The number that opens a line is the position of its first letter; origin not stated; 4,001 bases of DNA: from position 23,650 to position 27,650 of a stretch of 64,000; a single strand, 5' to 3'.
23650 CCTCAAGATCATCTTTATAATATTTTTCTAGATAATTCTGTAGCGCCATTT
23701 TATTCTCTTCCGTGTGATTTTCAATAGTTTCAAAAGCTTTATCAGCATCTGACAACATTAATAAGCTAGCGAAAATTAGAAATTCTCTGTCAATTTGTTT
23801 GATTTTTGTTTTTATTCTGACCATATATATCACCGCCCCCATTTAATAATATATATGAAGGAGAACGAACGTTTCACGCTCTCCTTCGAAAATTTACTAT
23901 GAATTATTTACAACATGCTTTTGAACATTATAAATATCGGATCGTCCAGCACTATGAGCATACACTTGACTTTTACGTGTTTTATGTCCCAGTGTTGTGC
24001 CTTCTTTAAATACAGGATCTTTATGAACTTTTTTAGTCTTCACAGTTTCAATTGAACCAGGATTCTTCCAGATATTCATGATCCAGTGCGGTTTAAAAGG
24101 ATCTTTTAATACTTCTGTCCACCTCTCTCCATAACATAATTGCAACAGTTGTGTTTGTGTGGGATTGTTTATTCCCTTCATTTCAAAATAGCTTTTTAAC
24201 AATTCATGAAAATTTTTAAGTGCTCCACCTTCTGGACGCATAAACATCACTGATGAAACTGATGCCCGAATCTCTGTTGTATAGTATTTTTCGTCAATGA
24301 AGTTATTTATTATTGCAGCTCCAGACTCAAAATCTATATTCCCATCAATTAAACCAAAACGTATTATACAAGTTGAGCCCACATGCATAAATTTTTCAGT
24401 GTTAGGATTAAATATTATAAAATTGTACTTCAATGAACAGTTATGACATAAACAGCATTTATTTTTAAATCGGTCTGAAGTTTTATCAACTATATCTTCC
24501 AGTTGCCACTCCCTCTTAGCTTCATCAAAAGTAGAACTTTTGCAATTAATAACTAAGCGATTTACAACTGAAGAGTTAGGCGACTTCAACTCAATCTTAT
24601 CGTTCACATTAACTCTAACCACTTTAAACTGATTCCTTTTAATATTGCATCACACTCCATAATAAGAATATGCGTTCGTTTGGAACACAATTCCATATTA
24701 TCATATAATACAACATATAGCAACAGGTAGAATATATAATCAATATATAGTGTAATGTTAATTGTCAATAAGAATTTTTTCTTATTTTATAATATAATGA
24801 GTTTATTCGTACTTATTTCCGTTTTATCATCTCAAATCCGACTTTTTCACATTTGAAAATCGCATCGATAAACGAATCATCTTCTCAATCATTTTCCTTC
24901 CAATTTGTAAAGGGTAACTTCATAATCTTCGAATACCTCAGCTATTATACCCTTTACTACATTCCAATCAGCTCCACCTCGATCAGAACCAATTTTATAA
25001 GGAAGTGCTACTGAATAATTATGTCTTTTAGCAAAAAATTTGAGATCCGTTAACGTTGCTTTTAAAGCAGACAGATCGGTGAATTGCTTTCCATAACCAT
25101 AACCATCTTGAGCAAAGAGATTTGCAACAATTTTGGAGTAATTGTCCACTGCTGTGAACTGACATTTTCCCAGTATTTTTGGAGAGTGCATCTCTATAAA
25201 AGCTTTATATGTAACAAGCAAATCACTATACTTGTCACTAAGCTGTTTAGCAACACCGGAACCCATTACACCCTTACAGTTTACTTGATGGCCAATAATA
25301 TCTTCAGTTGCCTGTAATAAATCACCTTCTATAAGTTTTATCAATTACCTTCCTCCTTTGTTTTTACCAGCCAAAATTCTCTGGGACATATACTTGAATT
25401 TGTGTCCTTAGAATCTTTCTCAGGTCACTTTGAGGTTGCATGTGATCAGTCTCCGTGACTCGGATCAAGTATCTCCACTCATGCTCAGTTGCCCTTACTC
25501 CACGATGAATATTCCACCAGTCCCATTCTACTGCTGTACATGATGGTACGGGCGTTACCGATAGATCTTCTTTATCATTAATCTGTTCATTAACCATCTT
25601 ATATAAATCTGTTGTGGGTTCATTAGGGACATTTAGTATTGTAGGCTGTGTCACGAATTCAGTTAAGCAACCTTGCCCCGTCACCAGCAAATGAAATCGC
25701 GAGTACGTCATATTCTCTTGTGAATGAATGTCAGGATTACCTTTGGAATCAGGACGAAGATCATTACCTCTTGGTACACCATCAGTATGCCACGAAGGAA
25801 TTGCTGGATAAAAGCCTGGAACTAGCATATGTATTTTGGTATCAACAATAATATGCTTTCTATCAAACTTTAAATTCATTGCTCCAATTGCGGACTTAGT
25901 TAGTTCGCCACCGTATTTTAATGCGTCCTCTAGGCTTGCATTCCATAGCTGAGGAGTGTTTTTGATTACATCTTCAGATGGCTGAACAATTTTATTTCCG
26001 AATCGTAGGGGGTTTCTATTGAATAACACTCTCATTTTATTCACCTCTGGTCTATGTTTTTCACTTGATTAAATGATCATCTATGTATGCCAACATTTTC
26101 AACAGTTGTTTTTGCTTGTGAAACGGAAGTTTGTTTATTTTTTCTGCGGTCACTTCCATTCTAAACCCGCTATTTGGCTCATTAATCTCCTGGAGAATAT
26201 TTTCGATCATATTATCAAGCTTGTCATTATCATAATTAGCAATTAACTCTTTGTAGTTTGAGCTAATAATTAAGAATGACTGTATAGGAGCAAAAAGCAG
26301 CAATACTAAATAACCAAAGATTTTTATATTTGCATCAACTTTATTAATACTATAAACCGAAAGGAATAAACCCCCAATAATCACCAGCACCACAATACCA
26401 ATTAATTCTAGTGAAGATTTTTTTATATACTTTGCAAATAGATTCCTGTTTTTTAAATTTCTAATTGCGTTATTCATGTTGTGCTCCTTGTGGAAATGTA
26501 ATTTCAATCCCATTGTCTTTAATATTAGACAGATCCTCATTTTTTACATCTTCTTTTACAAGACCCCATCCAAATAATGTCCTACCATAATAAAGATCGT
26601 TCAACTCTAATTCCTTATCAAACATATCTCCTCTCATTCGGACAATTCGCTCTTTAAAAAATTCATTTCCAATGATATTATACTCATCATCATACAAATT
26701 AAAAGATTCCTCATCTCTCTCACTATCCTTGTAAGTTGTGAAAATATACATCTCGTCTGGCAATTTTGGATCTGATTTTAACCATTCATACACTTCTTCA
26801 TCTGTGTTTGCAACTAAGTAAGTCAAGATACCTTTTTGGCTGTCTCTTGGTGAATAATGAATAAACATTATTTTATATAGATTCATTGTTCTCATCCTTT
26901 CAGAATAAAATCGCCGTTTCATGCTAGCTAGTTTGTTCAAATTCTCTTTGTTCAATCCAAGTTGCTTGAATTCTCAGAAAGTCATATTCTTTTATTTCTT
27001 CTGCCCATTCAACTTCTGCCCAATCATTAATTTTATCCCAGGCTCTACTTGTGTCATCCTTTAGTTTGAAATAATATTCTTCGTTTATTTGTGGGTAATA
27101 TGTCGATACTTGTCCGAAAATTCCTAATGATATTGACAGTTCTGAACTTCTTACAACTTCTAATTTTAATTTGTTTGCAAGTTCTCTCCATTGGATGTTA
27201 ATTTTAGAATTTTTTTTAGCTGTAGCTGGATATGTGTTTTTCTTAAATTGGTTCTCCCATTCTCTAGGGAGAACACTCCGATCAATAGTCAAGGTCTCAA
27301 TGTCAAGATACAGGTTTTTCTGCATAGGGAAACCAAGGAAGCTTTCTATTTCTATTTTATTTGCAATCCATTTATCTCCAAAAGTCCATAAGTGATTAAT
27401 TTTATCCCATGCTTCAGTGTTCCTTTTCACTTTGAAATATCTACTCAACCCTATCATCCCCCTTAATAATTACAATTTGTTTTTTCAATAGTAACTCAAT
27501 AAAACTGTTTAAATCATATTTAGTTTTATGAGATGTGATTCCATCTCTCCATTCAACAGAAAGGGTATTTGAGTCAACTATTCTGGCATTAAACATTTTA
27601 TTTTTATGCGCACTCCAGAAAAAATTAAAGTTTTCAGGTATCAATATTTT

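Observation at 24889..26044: Phage macro domain protein, a candidate ADP-ribosylation-reversal (counter-defence) factor, with an unknown partner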

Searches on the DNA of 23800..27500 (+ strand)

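Call 5: search_dna_similar(query=window:23800-27500:+, collection=phages, mode=near, max_rows=20)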
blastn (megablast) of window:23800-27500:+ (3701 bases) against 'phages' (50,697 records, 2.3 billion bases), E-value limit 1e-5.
No match.
